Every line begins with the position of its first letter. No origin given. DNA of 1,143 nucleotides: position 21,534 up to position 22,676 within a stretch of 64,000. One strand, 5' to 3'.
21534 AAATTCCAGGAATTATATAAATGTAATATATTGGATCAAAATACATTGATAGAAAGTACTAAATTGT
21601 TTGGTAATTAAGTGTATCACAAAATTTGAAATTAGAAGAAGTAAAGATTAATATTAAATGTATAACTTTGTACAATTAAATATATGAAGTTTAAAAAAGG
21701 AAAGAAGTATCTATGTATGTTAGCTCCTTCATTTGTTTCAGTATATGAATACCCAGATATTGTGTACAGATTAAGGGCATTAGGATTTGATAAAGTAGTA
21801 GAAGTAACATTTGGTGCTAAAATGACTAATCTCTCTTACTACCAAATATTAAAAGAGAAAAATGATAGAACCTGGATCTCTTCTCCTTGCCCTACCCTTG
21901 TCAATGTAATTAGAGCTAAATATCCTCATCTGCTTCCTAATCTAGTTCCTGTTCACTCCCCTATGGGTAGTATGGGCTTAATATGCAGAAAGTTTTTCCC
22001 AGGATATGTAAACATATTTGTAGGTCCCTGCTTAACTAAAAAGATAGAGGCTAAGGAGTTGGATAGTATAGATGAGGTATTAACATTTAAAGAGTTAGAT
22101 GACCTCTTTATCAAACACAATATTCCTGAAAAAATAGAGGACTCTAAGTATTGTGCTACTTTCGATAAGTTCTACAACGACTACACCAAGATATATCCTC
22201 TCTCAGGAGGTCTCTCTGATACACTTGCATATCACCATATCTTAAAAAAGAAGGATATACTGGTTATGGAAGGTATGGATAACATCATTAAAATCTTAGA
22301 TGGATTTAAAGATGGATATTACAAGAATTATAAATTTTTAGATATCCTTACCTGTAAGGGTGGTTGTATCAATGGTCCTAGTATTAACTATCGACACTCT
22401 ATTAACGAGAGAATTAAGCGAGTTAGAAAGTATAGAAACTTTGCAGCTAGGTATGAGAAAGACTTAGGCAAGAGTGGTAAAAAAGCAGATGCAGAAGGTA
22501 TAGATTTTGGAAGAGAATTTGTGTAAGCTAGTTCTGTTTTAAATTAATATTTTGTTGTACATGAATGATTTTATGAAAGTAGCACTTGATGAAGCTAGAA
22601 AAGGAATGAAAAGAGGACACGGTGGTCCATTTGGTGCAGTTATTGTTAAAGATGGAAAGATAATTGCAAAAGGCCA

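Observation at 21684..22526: H-cluster-domain-only [FeFe]-hydrogenase-like protein lacking the proton-relay cysteine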

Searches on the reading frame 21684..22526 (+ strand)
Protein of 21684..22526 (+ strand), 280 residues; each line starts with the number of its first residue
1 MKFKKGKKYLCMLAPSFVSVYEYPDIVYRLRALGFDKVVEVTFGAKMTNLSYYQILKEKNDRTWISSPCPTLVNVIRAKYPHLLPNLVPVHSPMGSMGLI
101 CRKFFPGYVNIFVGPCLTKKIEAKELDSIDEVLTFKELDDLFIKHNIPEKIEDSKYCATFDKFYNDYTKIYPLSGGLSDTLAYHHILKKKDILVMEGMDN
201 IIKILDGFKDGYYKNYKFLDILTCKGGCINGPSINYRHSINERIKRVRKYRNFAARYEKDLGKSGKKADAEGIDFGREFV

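Call 3: search_protein_families(library=pfam, proteins=[window:21684-22526:+], max_evalue=1)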
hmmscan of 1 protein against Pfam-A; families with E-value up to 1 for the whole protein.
window:21684-22526:+ (280 aa): 2 families
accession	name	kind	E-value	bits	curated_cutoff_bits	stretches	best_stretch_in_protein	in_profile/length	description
PF02906.19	Fe_hyd_lg_C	-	1.3e-39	136.8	22.1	1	24-232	28-245/245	Iron only hydrogenase large subunit, C-terminal domain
PF21433.2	M3K_C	-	0.12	13.3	27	1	165-216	37-87/105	Mevalonate-3-kinase, C-terminal domain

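Call 4: search_protein_families(library=ncbifam, proteins=[window:21684-22526:+], max_evalue=1)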
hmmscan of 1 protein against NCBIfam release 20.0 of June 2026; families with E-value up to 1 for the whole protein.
window:21684-22526:+ (280 aa): 4 families
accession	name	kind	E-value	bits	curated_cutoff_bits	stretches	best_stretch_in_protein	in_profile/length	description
TIGR04105.1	FeFe_hydrog_B1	subfamily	6e-38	130.7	450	1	2-234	217-458/462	monomeric [FeFe] hydrogenase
NF040763.1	FeFe_hydrog_A6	exception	4.6e-22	78.1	765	2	26-176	253-422/571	NADH-dependent [FeFe] hydrogenase, group A6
TIGR02512.1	FeFe_hydrog_A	subfamily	6.4e-22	77.9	405.95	2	25-179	114-287/375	[FeFe] hydrogenase, group A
NF040762.1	Hydr_FeFe_Clost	exception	3.6e-19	68.8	900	2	29-176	255-421/572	ferredoxin hydrogenase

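Call 5: search_solved_structures(query=window:21684-22526:+, max_evalue=1, show_alignments=3)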
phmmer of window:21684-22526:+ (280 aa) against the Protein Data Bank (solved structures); distinct sequences matched with E-value up to 1: 47.
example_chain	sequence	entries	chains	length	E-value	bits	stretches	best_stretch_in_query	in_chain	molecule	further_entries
8cjy_A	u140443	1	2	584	3.5e-17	65.7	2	27-179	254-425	Iron hydrogenase 1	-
7qhf_A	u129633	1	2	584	4.9e-17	65.3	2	27-179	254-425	Iron hydrogenase 1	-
6gm4_A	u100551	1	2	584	6.5e-17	64.9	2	27-179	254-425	Iron hydrogenase 1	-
6gly_A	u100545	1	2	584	6.5e-17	64.9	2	27-179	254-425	Iron hydrogenase 1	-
6glz_A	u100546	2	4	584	6.7e-17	64.8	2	27-179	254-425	Iron hydrogenase 1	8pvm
6gm8_A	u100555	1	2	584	8.9e-17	64.4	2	27-179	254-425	Iron hydrogenase 1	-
6gm0_A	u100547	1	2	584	9.6e-17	64.3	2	27-179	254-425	Iron hydrogenase 1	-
6gm1_A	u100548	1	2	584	1e-16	64.3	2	27-179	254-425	Iron hydrogenase 1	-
5la3_A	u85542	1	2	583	1.1e-16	64.1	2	27-179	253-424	Iron hydrogenase 1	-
1c4a_A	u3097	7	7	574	1.2e-16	64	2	27-178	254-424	PROTEIN (FE-ONLY HYDROGENASE) | PROTEIN (PERIPLASMIC HYDROGENASE 1) | Iron hydrogenase 1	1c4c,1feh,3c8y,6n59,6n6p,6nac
4xdd_A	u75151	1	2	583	1.3e-16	63.9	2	27-179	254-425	Iron hydrogenase 1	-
9rj9_A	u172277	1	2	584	1.3e-16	63.9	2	27-179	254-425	Iron hydrogenase 1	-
9rjo_A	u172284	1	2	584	1.3e-16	63.9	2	27-179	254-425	Iron hydrogenase 1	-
4xdc_A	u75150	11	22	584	1.3e-16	63.9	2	27-179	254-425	Iron hydrogenase 1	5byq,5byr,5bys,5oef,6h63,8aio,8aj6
9rjq_A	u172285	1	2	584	1.3e-16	63.9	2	27-179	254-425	Iron hydrogenase 1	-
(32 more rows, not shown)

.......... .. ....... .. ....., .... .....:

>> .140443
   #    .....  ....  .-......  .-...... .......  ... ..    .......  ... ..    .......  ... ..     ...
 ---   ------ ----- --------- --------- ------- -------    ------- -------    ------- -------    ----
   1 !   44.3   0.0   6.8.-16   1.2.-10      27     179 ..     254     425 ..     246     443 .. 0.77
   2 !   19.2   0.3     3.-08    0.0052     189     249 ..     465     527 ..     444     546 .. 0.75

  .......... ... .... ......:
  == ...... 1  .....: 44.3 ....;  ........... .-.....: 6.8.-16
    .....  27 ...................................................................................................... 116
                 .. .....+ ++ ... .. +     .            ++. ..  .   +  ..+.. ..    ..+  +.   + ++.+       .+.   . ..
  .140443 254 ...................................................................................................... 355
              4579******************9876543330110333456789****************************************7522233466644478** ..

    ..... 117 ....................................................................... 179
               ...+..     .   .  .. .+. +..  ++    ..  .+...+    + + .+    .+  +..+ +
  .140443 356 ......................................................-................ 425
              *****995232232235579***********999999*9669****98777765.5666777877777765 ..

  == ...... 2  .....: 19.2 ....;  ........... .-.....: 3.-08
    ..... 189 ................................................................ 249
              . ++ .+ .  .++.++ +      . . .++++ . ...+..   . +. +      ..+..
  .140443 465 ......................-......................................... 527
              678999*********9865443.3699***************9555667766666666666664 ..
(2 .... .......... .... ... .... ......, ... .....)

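Call 9: find_homologous_proteins(query=window:21684-22526:+, max_evalue=0.00001)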
Query window:21684-22526:+ (280 aa): 710 proteins with E <= 0.00001 among 1422 candidates; the best 120 are listed.
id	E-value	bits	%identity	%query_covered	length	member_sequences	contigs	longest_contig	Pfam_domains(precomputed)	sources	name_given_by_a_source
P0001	9.3e-160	548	84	100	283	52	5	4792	PF02906.20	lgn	-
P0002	1.8e-158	544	82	100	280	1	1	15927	PF02906.20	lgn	-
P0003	6.1e-154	529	80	100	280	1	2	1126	PF02906.20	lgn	-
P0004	6.7e-154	529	80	100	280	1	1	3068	PF02906.20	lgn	-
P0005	7.1e-154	529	80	100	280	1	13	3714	PF02906.20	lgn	-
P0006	1.7e-152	525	80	100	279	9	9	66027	PF02906.20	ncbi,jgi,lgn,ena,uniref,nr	ncbi:hypothetical protein A3K02_02825 [candidate division WS6 bacterium RIFOXYD1_FULL_33_8]|uniref:N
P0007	1.6e-150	518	79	100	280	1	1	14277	PF02906.20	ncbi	-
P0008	1.9e-147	508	77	100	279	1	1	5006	PF02906.20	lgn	-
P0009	2.7e-147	508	77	100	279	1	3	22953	PF02906.20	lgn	-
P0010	4.8e-147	507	77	100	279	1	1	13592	PF02906.20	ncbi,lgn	-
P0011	9.8e-147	506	76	100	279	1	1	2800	PF02906.20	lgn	-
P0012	1.3e-146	505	76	100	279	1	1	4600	PF02906.20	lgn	-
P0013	3.0e-146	504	75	100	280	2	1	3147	PF02906.20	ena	-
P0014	3.8e-146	504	77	100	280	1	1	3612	PF02906.20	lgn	-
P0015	3.4e-145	501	76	100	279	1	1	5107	PF02906.20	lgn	-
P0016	1.0e-144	499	77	96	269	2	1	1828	PF02906.20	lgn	-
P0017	1.9e-144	498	76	100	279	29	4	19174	PF02906.20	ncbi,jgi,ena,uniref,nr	ncbi:hypothetical protein A3J98_00195 [candidate division WS6 bacterium RIFOXYC1_FULL_33_10]|uniref:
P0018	5.3e-144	497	75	100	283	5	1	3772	PF02906.20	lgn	-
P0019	5.9e-144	497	74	100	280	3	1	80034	PF02906.20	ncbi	-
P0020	5.2e-142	490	75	100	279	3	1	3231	PF02906.20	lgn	-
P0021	6.8e-142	490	73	100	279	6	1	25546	PF02906.20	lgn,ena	-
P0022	1.3e-141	489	74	100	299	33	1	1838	PF02906.20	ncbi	-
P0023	1.9e-141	488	75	100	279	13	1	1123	PF02906.20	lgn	-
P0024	5.4e-141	487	75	100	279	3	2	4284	PF02906.20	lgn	-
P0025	7.2e-140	483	76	95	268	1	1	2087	PF02906.20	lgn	-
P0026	1.5e-139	482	73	100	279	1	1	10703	PF02906.20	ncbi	-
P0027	2.5e-139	481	71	100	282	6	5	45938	PF02906.20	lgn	-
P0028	2.6e-139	481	73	100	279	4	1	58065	PF02906.20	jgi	-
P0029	4.5e-139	481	72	100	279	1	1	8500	PF02906.20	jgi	jgi:iron only hydrogenase large subunit-like protein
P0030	1.3e-138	479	71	100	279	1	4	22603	PF02906.20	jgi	jgi:iron only hydrogenase large subunit-like protein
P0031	1.4e-138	479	73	100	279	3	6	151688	PF02906.20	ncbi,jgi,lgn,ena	-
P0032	6.2e-138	477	73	100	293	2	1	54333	PF02906.20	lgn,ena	-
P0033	4.7e-137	474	72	100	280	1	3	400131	PF02906.20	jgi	jgi:iron only hydrogenase large subunit-like protein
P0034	8.3e-137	473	71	100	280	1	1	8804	PF02906.20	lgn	-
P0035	2.2e-136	472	70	100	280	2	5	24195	PF02906.20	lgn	-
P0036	4.0e-136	471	73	100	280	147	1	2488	PF02906.20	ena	-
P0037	5.0e-136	471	69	100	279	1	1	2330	PF02906.20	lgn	-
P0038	1.3e-135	469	71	100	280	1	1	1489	PF02906.20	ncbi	-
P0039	2.6e-135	468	74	96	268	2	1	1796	PF02906.20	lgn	-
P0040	4.4e-135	467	72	100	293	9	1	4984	PF02906.20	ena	-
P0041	1.0e-133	463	70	100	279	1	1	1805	PF02906.20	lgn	-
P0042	1.3e-133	463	69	100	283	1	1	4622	PF02906.20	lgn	-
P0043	3.1e-133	461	73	95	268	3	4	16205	PF02906.20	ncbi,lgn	-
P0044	6.5e-133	460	70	100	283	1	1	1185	PF02906.20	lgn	-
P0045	7.1e-133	460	70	100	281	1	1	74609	PF02906.20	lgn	-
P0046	9.4e-133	460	69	100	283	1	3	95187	PF02906.20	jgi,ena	-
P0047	2.2e-132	459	69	100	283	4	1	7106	PF02906.20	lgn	-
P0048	5.2e-132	457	69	100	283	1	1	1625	PF02906.20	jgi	jgi:iron only hydrogenase large subunit-like protein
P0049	1.2e-131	456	69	100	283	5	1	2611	PF02906.20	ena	-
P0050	1.8e-131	456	69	100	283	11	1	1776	PF02906.20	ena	-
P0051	2.4e-131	455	69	100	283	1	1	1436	PF02906.20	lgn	-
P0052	7.1e-131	454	67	100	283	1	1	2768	PF02906.20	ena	-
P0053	1.1e-130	453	69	100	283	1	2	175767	PF02906.20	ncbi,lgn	-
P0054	1.4e-130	453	68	100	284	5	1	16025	PF02906.20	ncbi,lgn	-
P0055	1.6e-130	453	69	100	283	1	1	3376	PF02906.20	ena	-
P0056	1.7e-130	452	68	100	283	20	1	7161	PF02906.20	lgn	-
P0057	2.3e-130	452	67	100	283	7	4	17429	PF02906.20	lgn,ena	-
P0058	2.4e-130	452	68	100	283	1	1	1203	PF02906.20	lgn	-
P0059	8.9e-130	450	68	100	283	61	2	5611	PF02906.20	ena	-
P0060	1.2e-129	450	68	100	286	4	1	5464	PF02906.20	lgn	-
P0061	6.3e-129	447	71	96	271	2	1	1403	PF02906.20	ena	-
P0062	1.4e-128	446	69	99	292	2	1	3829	PF02906.20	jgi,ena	-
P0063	2.4e-128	445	66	100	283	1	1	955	PF02906.20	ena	-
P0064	5.3e-128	444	66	100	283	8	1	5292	PF02906.20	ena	-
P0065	8.4e-128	444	67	100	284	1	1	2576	PF02906.20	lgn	-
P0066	1.9e-127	442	68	100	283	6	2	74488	PF02906.20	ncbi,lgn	-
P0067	2.2e-127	442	66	100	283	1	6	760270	PF02906.20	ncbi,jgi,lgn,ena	jgi:iron only hydrogenase large subunit-like protein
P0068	3.4e-127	442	66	100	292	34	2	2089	PF02906.20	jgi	-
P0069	3.4e-127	442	67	100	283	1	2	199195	PF02906.20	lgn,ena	-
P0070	6.3e-127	441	69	100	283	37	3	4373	PF02906.20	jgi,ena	-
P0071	7.1e-127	441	69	99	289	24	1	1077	PF02906.20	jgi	jgi:iron only hydrogenase large subunit-like protein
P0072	7.5e-127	440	66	100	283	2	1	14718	PF02906.20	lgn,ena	-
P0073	2.9e-126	439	66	100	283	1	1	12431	PF02906.20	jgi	jgi:iron only hydrogenase large subunit-like protein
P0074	3.0e-126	438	67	98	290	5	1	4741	PF02906.20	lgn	-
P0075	4.8e-126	438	71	96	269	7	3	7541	PF02906.20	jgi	jgi:iron only hydrogenase large subunit-like protein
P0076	6.3e-126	437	66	99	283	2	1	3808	PF02906.20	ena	-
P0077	7.1e-126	437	65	100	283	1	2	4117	PF02906.20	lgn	-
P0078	8.4e-126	437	66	100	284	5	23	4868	PF02906.20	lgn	-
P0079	8.8e-126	437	66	100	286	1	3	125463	PF02906.20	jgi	-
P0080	2.1e-125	436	66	100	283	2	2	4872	PF02906.20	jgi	jgi:iron only hydrogenase large subunit-like protein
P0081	3.9e-125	435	66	100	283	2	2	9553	PF02906.20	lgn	-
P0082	5.5e-125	434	68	96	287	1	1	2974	PF02906.20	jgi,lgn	jgi:iron only hydrogenase large subunit-like protein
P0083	7.0e-125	434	68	98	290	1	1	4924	PF02906.20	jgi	jgi:iron only hydrogenase large subunit-like protein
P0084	7.1e-125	434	65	100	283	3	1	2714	PF02906.20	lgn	-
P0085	8.7e-125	434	66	100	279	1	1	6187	PF02906.20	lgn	-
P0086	1.2e-124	433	67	98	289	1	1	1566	PF02906.20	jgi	jgi:iron only hydrogenase large subunit-like protein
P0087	1.5e-124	433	67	98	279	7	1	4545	PF02906.20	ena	-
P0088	1.8e-124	433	69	96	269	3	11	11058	PF02906.20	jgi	jgi:iron only hydrogenase large subunit-like protein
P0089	3.2e-124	432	67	98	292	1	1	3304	PF02906.20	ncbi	-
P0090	6.0e-124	431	66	98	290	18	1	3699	PF02906.20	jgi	jgi:iron only hydrogenase large subunit-like protein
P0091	6.3e-124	431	63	100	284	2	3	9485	PF02906.20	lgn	-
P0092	7.2e-124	431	66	97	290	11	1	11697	PF02906.20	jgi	jgi:iron only hydrogenase large subunit-like protein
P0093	1.3e-123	430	66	100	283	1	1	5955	PF02906.20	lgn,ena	-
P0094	1.5e-123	430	66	100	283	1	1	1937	PF02906.20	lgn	-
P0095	1.8e-123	429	65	99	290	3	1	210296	PF02906.20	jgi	jgi:iron only hydrogenase large subunit-like protein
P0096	2.5e-123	429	63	100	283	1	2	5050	PF02906.20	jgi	jgi:iron only hydrogenase large subunit-like protein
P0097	3.3e-123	429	68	96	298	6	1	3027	PF02906.20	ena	-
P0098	3.5e-123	428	68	98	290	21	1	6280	PF02906.20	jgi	jgi:iron only hydrogenase large subunit-like protein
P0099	6.6e-123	428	63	100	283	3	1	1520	PF02906.20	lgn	-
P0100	7.2e-123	427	65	99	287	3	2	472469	PF02906.20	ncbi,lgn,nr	ncbi:hypothetical protein K8R14_04040 [bacterium]|nr:hypothetical protein [bacterium]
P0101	8.1e-123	427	64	100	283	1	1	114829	PF02906.20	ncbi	-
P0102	8.4e-123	427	66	98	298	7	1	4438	PF02906.20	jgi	-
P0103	8.9e-123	427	65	100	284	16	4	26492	PF02906.20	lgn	-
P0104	1.1e-122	427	66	99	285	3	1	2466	PF02906.20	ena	-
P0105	1.3e-122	426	67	98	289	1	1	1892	PF02906.20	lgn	-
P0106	1.8e-122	426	66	99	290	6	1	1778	PF02906.20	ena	-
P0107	2.3e-122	426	67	96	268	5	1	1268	PF02906.20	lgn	-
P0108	3.5e-122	425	68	96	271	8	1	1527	PF02906.20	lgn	-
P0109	3.8e-122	425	67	96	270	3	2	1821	PF02906.20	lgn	-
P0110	4.1e-122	425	67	99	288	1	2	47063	PF02906.20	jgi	-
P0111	9.0e-122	424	66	99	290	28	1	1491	PF02906.20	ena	-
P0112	1.6e-121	423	65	100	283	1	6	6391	PF02906.20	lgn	-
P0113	1.9e-121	423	64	100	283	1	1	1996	PF02906.20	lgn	-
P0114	4.1e-121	422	65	99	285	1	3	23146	PF02906.20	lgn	-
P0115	5.4e-121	421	64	100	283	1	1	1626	PF02906.20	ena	-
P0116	8.5e-121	421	64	98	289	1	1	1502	PF02906.20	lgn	-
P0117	1.8e-120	420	67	96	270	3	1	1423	PF02906.20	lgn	-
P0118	1.9e-120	419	65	98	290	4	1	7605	PF02906.20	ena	-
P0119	2.5e-120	419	65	100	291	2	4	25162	PF02906.20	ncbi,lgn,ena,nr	ncbi:hypothetical protein J6Z48_02385 [bacterium]|nr:hypothetical protein [bacterium]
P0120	3.3e-120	419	64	98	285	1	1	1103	PF02906.20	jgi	jgi:iron only hydrogenase large subunit-like protein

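Call 21: find_encoding_contigs(protein=window:21684-22526:+, flank=10000, max_places=4)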
Protein window:21684-22526:+ (280 aa): 2 contigs read that carry it; 2 places shown.
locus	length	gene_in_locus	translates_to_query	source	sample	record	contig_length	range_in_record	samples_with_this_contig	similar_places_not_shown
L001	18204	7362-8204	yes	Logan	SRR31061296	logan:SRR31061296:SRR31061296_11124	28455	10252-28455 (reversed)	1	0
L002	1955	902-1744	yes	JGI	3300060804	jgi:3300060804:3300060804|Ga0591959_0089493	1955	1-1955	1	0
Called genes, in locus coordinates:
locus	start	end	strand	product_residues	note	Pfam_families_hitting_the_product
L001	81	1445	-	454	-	PF00675:Peptidase_M16 (weak), PF05193:Peptidase_M16_C (weak)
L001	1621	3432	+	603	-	PF00005:ABC_tran, PF02463:SMC_N (weak)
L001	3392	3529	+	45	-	-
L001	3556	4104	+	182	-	PF04011:LemA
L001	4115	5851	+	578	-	PF09972:DUF2207, PF20990:DUF2207_C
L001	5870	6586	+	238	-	-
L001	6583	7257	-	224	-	PF04298:Zn_peptidase_2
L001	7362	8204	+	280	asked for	PF02906:Fe_hyd_lg_C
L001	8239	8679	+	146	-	PF00383:dCMP_cyt_deam_1, PF14437:MafB19-deam, PF14439:Bd3614-deam (weak)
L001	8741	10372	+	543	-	PF01656:CbiA (weak), PF06418:CTP_synth_N, PF00117:GATase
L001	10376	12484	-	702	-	PF02629:CoA_binding, PF13380:CoA_binding_2, PF13607:Succ_CoA_lig, PF19045:Ligase_CoA_2, PF13549:ATP-grasp_5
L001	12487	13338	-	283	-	PF02775:TPP_enzyme_C, PF12367:PFO_beta_C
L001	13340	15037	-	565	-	PF01558:POR, PF01855:POR_N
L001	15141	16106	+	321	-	PF01018:GTP1_OBG, PF03193:RsgA_GTPase (faint), PF01926:MMR_HSR1, PF02421:FeoB_N (weak)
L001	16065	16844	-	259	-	PF00929:RNase_T, PF01612:DNA_pol_A_exo1 (weak), PF20600:ExoX-like_C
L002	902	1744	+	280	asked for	PF02906:Fe_hyd_lg_C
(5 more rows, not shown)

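Call 22: find_encoding_contigs(protein=P0067, flank=10000, max_places=3)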
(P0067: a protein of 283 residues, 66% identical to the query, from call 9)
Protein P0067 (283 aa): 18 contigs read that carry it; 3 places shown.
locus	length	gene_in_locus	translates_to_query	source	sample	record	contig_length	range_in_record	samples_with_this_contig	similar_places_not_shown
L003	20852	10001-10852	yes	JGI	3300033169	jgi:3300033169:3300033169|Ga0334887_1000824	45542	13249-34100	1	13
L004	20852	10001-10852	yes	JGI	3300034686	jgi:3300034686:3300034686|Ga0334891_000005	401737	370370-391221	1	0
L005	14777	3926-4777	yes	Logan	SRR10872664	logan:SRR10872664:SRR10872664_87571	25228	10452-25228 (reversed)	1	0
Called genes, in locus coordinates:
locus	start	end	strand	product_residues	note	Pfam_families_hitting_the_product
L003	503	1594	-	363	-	PF00149:Metallophos (weak)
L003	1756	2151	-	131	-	-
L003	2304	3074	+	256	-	PF01636:APH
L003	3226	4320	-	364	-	PF01145:Band_7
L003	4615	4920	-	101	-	-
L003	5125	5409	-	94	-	PF24315:DUF7489 (weak)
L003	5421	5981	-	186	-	-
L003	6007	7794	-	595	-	PF13522:GATase_6, PF13537:GATase_7, PF13580:SIS_2 (faint), PF01380:SIS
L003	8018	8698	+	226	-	-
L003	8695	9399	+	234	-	PF08713:DNA_alkylation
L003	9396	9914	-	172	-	-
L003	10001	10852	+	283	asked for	PF02906:Fe_hyd_lg_C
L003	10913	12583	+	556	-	PF06418:CTP_synth_N, PF00117:GATase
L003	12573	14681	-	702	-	PF02629:CoA_binding, PF13380:CoA_binding_2, PF13607:Succ_CoA_lig, PF19045:Ligase_CoA_2 (weak), PF13549:ATP-grasp_5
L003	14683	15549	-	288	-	PF02775:TPP_enzyme_C, PF12367:PFO_beta_C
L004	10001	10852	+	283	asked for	PF02906:Fe_hyd_lg_C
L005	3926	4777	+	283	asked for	PF02906:Fe_hyd_lg_C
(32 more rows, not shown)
